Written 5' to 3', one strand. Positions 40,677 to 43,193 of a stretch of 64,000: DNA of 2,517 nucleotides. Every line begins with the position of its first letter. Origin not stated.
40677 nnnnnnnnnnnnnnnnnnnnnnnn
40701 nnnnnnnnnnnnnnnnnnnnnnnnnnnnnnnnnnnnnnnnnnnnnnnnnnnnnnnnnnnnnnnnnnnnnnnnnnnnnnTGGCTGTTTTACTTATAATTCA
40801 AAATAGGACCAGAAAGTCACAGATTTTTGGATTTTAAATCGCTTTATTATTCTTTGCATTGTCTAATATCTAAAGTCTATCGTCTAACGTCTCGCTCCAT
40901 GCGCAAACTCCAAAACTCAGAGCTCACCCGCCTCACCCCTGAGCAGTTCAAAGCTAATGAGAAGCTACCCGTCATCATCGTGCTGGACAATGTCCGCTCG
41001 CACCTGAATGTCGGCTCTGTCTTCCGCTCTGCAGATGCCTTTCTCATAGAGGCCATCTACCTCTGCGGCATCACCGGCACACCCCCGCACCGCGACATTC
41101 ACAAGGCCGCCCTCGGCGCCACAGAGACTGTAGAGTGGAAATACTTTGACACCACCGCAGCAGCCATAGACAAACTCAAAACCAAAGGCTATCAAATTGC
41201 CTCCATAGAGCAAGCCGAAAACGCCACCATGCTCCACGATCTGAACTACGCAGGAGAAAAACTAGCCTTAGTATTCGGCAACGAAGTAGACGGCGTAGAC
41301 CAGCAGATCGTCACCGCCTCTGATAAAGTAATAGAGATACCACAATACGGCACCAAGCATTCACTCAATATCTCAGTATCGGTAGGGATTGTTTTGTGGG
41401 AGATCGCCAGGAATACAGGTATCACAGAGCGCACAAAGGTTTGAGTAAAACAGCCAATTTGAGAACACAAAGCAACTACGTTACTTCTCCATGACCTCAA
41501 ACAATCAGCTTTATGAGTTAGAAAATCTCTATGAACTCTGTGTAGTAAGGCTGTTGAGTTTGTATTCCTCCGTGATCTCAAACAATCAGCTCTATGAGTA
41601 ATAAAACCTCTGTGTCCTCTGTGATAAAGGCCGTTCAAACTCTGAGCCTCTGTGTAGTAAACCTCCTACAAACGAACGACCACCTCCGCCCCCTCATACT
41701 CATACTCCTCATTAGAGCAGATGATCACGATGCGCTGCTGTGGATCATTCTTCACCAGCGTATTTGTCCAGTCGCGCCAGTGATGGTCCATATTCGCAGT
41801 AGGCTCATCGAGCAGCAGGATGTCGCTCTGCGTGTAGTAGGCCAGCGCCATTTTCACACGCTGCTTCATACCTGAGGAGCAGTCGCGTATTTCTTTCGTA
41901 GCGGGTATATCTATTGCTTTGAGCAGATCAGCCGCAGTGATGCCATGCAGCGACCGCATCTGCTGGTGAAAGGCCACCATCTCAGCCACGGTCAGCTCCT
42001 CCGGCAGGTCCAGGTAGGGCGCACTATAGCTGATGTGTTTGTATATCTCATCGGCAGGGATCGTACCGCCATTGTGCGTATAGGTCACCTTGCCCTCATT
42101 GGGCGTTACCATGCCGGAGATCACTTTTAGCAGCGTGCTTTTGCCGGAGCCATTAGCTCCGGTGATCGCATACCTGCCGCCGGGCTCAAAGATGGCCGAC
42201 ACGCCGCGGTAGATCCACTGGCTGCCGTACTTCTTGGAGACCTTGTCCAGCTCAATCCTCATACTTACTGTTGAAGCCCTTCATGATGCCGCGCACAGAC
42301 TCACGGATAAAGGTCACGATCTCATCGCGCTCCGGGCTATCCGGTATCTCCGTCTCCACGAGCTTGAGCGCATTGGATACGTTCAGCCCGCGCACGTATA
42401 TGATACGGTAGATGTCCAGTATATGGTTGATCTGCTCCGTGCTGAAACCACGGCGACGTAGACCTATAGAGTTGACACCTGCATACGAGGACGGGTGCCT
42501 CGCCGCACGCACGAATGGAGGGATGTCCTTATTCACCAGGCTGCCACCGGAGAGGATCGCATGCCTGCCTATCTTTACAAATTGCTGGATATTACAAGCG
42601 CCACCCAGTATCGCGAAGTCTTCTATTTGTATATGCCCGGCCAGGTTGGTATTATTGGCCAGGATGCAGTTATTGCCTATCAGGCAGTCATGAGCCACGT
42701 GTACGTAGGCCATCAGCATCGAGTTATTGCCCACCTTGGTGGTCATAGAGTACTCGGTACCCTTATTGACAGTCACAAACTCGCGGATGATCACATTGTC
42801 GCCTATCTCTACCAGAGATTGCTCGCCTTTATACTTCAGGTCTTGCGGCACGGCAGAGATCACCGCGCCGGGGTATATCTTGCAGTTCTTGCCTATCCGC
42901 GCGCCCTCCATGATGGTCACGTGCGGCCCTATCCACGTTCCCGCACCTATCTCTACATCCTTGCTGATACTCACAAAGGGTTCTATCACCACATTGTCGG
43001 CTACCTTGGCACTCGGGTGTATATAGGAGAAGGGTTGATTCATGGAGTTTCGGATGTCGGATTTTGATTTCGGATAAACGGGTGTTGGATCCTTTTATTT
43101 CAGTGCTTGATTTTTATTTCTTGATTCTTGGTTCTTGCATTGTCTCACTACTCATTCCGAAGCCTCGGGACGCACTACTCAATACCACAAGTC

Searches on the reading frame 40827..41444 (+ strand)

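Call 12: search_protein_families(library=ncbifam, proteins=[window:40827-41444:+])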
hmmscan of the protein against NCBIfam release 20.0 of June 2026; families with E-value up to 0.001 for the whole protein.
window:40827-41444:+ (205 aa): 10 families
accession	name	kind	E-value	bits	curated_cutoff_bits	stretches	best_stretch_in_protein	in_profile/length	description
TIGR00186.1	rRNA_methyl_3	equivalog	5e-30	104.7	160.15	1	38-195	83-238/240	23S rRNA (guanosine(2251)-2'-O)-methyltransferase RlmB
NF008295.0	PRK11081.1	equivalog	3.3e-20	72.6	227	1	46-196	17-164/230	tRNA (guanosine(18)-2'-O)-methyltransferase TrmH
NF008386.0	PRK11181.1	equivalog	4.4e-19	68.7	366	1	24-196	76-241/244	23S rRNA (guanosine(2251)-2'-O)-methyltransferase RlmB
NF008117.0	PRK10864.1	equivalog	1.4e-13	50.8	267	1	44-195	192-340/344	tRNA/rRNA methyltransferase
NF000477.1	NshR_TsnR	equivalog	1.7e-13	50.7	425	1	48-194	116-261/266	NshR/TsnR family 23S rRNA methyltransferase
TIGR00185.1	tRNA_yibK_trmL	equivalog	9.4e-10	38.5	190.6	1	51-198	4-149/154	tRNA (uridine(34)/cytosine(34)/5-carboxymethylaminomethyluridine(34)-2'-O)-methyltransferase TrmL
NF000035.1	nosihep_NshR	exception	2.1e-09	37.3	500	1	48-197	116-265/274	NshR family nosiheptide/thiostrepton resistance 23S rRNA methyltransferase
NF041077.1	tRNAmeth_TrmJ_Sulfolob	equivalog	8.1e-09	35.4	350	1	53-199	6-157/229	tRNA (cytidine-2'-O-)-methyltransferase TrmJ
TIGR00050.1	rRNA_methyl_1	subfamily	2.1e-07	31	167.15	1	50-202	6-162/233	TrmJ/YjtD family RNA methyltransferase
NF007752.0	PRK10433.1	equivalog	0.00095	18.7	212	0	128-195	90-157/228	tRNA/rRNA methyltransferase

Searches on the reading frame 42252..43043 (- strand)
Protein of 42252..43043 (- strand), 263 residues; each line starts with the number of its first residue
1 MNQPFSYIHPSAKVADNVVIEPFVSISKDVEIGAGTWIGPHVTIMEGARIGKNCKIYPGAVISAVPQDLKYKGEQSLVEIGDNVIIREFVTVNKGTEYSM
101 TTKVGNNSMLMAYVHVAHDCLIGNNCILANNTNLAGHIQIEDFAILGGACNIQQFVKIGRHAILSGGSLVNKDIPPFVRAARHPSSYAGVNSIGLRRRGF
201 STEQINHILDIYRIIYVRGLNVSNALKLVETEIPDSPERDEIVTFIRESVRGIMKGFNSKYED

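Call 12: search_protein_families(library=ncbifam, proteins=[window:42252-43043:-])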
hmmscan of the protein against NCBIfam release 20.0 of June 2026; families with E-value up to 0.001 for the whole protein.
window:42252-43043:- (263 aa): 43 families (the best 25 are shown)
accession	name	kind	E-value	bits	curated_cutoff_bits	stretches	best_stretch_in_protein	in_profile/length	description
NF003657.0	PRK05289.1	equivalog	4.1e-101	337.5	226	1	3-255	7-260/264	acyl-ACP--UDP-N-acetylglucosamine O-acyltransferase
TIGR01852.1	lipid_A_lpxA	equivalog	2.7e-94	315.2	231.05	1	4-254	3-254/254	acyl-ACP--UDP-N-acetylglucosamine O-acyltransferase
NF002060.0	PRK00892.1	subfamily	6.8e-31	107.6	207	1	4-176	124-302/345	UDP-3-O-(3-hydroxymyristoyl)glucosamine N-acyltransferase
TIGR01853.1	lipid_A_lpxD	equivalog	3.3e-28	98.6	242.5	1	4-179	115-296/325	UDP-3-O-(3-hydroxymyristoyl)glucosamine N-acyltransferase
TIGR03570.1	NeuD_NnaD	subfamily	3e-25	89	160.8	2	78-181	100-197/202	NeuD/PglB/VioB family sugar acetyltransferase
TIGR03532.1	DapD_Ac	equivalog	6.3e-14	52.1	231.75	1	78-184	99-207/231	2,3,4,5-tetrahydropyridine-2,6-dicarboxylate N-acetyltransferase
NF010937.0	PRK14357.1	equivalog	1.1e-11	44.2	658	1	6-178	250-424/448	bifunctional UDP-N-acetylglucosamine diphosphorylase/glucosamine-1-phosphate N-acetyltransferase GlmU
NF058585.1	HptprglPActTf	PfamEq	2.9e-11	43.2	300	1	83-181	47-150/172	heptaprenylglyceryl phosphate O-acetyltransferase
NF010934.1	PRK14354.1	equivalog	3.3e-11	42.4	450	1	5-176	256-429/447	bifunctional UDP-N-acetylglucosamine diphosphorylase/glucosamine-1-phosphate N-acetyltransferase GlmU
NF000101.1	stregram_VatA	exception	1.4e-10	41.1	450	2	80-204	62-177/219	streptogramin A O-acetyltransferase Vat(A)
NF010935.0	PRK14355.1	equivalog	2.5e-10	39.6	718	1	6-178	263-438/459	bifunctional UDP-N-acetylglucosamine diphosphorylase/glucosamine-1-phosphate N-acetyltransferase GlmU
TIGR01173.1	glmU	equivalog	4.9e-10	38.8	366.85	1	8-176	259-430/452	bifunctional UDP-N-acetylglucosamine diphosphorylase/glucosamine-1-phosphate N-acetyltransferase GlmU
NF007240.0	PRK09677.1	equivalog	5.5e-10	39.1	243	1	26-63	127-164/192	putative lipopolysaccharide biosynthesis O-acetyl transferase WbbJ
NF007076.0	PRK09527.1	equivalog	7.4e-10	38.6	347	0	138-185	132-179/203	galactoside O-acetyltransferase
NF000311.1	Vat_ABCDEFH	equivalog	1.8e-09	37.5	300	1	80-212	54-177/201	Vat family streptogramin A O-acetyltransferase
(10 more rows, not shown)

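Call 42: find_encoding_contigs(protein=window:42252-43043:-, flank=3000, max_places=10)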
Protein window:42252-43043:- (263 aa): 17 contigs read that carry it; 10 places shown.
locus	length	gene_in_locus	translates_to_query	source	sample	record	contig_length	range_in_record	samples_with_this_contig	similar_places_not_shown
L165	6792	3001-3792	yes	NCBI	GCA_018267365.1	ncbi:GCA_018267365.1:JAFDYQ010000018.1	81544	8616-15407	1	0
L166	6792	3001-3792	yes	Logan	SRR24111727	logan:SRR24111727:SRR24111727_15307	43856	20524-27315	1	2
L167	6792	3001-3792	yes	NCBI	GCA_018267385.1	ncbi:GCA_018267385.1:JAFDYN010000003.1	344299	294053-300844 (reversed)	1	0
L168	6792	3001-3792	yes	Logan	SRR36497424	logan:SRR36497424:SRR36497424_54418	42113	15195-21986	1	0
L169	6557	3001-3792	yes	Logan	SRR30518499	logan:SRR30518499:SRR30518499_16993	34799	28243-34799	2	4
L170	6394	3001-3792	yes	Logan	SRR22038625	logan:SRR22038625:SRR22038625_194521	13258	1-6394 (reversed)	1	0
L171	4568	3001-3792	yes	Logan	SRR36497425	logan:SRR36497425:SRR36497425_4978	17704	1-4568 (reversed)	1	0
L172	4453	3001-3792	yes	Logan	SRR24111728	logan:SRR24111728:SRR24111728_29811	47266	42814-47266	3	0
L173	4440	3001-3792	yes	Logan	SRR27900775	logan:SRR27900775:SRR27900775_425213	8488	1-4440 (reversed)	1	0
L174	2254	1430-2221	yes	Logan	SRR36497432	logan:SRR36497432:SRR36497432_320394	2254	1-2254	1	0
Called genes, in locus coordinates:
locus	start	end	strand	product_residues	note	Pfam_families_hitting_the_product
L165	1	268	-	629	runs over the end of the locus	PF20434:BD-FAE, PF07859:Abhydrolase_3 (weak), PF18911:PKD_4 (weak), PF00801:PKD (weak), PF18911:PKD_4, PF18962:Por_Secre_tail (weak)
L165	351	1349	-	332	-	PF02746:MR_MLE_N, PF13378:MR_MLE_C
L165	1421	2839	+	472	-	PF03331:LpxC, PF22817:ApeP-like, PF07977:FabA, PF22818:ApeI-like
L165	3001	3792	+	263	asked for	PF25084:LbH_EIF2B (faint), PF25087:GMPPB_C, PF00132:Hexapep, PF25087:GMPPB_C (weak), PF00132:Hexapep, PF13720:Acetyltransf_11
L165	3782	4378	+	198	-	PF00005:ABC_tran, PF02463:SMC_N (faint), PF13555:AAA_29 (weak), PF13304:AAA_21 (faint)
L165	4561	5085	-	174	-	PF00588:SpoU_methylase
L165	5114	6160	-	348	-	-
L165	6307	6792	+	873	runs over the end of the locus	PF01624:MutS_I, PF05188:MutS_II, PF05192:MutS_III, PF05190:MutS_IV, PF00488:MutS_V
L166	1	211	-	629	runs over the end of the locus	PF20434:BD-FAE, PF07859:Abhydrolase_3 (weak), PF00801:PKD (weak), PF18911:PKD_4, PF00801:PKD (weak), PF18911:PKD_4, PF18962:Por_Secre_tail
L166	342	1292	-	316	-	PF13378:MR_MLE_C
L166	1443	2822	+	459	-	PF03331:LpxC, PF22817:ApeP-like, PF07977:FabA, PF22818:ApeI-like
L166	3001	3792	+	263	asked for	PF25084:LbH_EIF2B (faint), PF25087:GMPPB_C, PF00132:Hexapep, PF25087:GMPPB_C (weak), PF00132:Hexapep, PF13720:Acetyltransf_11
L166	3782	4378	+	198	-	PF00005:ABC_tran, PF02463:SMC_N (faint), PF13555:AAA_29 (weak), PF13304:AAA_21 (faint)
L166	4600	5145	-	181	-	PF00588:SpoU_methylase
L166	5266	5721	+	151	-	-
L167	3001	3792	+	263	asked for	PF25084:LbH_EIF2B (faint), PF25087:GMPPB_C, PF00132:Hexapep, PF25087:GMPPB_C (weak), PF00132:Hexapep, PF13720:Acetyltransf_11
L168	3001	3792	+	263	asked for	PF25084:LbH_EIF2B (faint), PF25087:GMPPB_C, PF00132:Hexapep, PF25087:GMPPB_C (weak), PF00132:Hexapep, PF13720:Acetyltransf_11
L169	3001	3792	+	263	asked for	PF25084:LbH_EIF2B (faint), PF25087:GMPPB_C, PF00132:Hexapep, PF25087:GMPPB_C (weak), PF00132:Hexapep, PF13720:Acetyltransf_11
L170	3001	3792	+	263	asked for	PF25084:LbH_EIF2B (faint), PF25087:GMPPB_C, PF00132:Hexapep, PF25087:GMPPB_C (weak), PF00132:Hexapep, PF13720:Acetyltransf_11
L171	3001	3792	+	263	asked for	PF25084:LbH_EIF2B (faint), PF25087:GMPPB_C, PF00132:Hexapep, PF25087:GMPPB_C (weak), PF00132:Hexapep, PF13720:Acetyltransf_11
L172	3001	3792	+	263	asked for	PF25084:LbH_EIF2B (faint), PF25087:GMPPB_C, PF00132:Hexapep, PF25087:GMPPB_C (weak), PF00132:Hexapep, PF13720:Acetyltransf_11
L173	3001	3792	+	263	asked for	PF25084:LbH_EIF2B (faint), PF25087:GMPPB_C, PF00132:Hexapep, PF25087:GMPPB_C (weak), PF00132:Hexapep, PF13720:Acetyltransf_11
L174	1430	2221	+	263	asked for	PF25084:LbH_EIF2B (faint), PF25087:GMPPB_C, PF00132:Hexapep, PF25087:GMPPB_C (weak), PF00132:Hexapep, PF13720:Acetyltransf_11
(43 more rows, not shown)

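Call 92: find_encoding_contigs(protein=window:42252-43043:-, flank=10000, max_places=10)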
Protein window:42252-43043:- (263 aa): 17 contigs read that carry it; 10 places shown.
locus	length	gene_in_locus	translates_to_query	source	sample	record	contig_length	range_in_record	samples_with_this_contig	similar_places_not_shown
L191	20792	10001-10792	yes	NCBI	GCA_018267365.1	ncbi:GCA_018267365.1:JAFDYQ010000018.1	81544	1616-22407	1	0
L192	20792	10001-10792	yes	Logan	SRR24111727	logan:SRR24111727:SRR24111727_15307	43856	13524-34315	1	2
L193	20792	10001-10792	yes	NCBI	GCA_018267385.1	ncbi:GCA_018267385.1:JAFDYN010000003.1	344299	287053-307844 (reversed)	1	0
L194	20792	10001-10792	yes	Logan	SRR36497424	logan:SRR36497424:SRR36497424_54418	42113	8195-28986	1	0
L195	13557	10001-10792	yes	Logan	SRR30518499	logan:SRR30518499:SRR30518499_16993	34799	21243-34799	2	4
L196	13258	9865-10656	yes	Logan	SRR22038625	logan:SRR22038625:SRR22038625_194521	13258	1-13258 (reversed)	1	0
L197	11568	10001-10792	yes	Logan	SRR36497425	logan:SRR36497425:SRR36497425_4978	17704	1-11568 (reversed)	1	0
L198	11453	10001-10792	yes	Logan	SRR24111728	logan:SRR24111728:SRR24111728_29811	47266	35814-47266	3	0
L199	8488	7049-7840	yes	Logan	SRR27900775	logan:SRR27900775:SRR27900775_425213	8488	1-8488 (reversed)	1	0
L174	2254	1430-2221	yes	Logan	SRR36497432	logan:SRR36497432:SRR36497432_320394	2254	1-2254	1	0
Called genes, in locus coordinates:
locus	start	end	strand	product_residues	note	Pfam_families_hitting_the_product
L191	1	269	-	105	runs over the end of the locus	PF00085:Thioredoxin, PF14595:Thioredoxin_9 (weak), PF13098:Thioredoxin_2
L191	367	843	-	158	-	PF00255:GSHPx, PF00578:AhpC-TSA (faint)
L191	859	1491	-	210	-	PF01852:START, PF10604:Polyketide_cyc2 (weak), PF03364:Polyketide_cyc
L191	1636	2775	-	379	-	PF01266:DAO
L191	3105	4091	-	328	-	PF18962:Por_Secre_tail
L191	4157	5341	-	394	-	PF18962:Por_Secre_tail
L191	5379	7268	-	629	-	PF20434:BD-FAE, PF07859:Abhydrolase_3 (weak), PF18911:PKD_4 (weak), PF00801:PKD (weak), PF18911:PKD_4, PF18962:Por_Secre_tail (weak)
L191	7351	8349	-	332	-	PF02746:MR_MLE_N, PF13378:MR_MLE_C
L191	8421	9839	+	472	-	PF03331:LpxC, PF22817:ApeP-like, PF07977:FabA, PF22818:ApeI-like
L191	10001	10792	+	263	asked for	PF25084:LbH_EIF2B (faint), PF25087:GMPPB_C, PF00132:Hexapep, PF25087:GMPPB_C (weak), PF00132:Hexapep, PF13720:Acetyltransf_11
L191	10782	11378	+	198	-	PF00005:ABC_tran, PF02463:SMC_N (faint), PF13555:AAA_29 (weak), PF13304:AAA_21 (faint)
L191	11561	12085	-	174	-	PF00588:SpoU_methylase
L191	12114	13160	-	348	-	-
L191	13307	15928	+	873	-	PF01624:MutS_I, PF05188:MutS_II, PF05192:MutS_III, PF05190:MutS_IV, PF00488:MutS_V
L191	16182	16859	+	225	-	-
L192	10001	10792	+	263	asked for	PF25084:LbH_EIF2B (faint), PF25087:GMPPB_C, PF00132:Hexapep, PF25087:GMPPB_C (weak), PF00132:Hexapep, PF13720:Acetyltransf_11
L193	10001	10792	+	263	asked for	PF25084:LbH_EIF2B (faint), PF25087:GMPPB_C, PF00132:Hexapep, PF25087:GMPPB_C (weak), PF00132:Hexapep, PF13720:Acetyltransf_11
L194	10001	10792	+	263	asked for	PF25084:LbH_EIF2B (faint), PF25087:GMPPB_C, PF00132:Hexapep, PF25087:GMPPB_C (weak), PF00132:Hexapep, PF13720:Acetyltransf_11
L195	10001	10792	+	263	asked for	PF25084:LbH_EIF2B (faint), PF25087:GMPPB_C, PF00132:Hexapep, PF25087:GMPPB_C (weak), PF00132:Hexapep, PF13720:Acetyltransf_11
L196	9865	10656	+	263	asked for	PF25084:LbH_EIF2B (faint), PF25087:GMPPB_C, PF00132:Hexapep, PF25087:GMPPB_C (weak), PF00132:Hexapep, PF13720:Acetyltransf_11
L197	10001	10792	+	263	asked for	PF25084:LbH_EIF2B (faint), PF25087:GMPPB_C, PF00132:Hexapep, PF25087:GMPPB_C (weak), PF00132:Hexapep, PF13720:Acetyltransf_11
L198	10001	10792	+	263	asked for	PF25084:LbH_EIF2B (faint), PF25087:GMPPB_C, PF00132:Hexapep, PF25087:GMPPB_C (weak), PF00132:Hexapep, PF13720:Acetyltransf_11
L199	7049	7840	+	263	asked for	PF25084:LbH_EIF2B (faint), PF25087:GMPPB_C, PF00132:Hexapep, PF25087:GMPPB_C (weak), PF00132:Hexapep, PF13720:Acetyltransf_11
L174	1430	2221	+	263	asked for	PF25084:LbH_EIF2B (faint), PF25087:GMPPB_C, PF00132:Hexapep, PF25087:GMPPB_C (weak), PF00132:Hexapep, PF13720:Acetyltransf_11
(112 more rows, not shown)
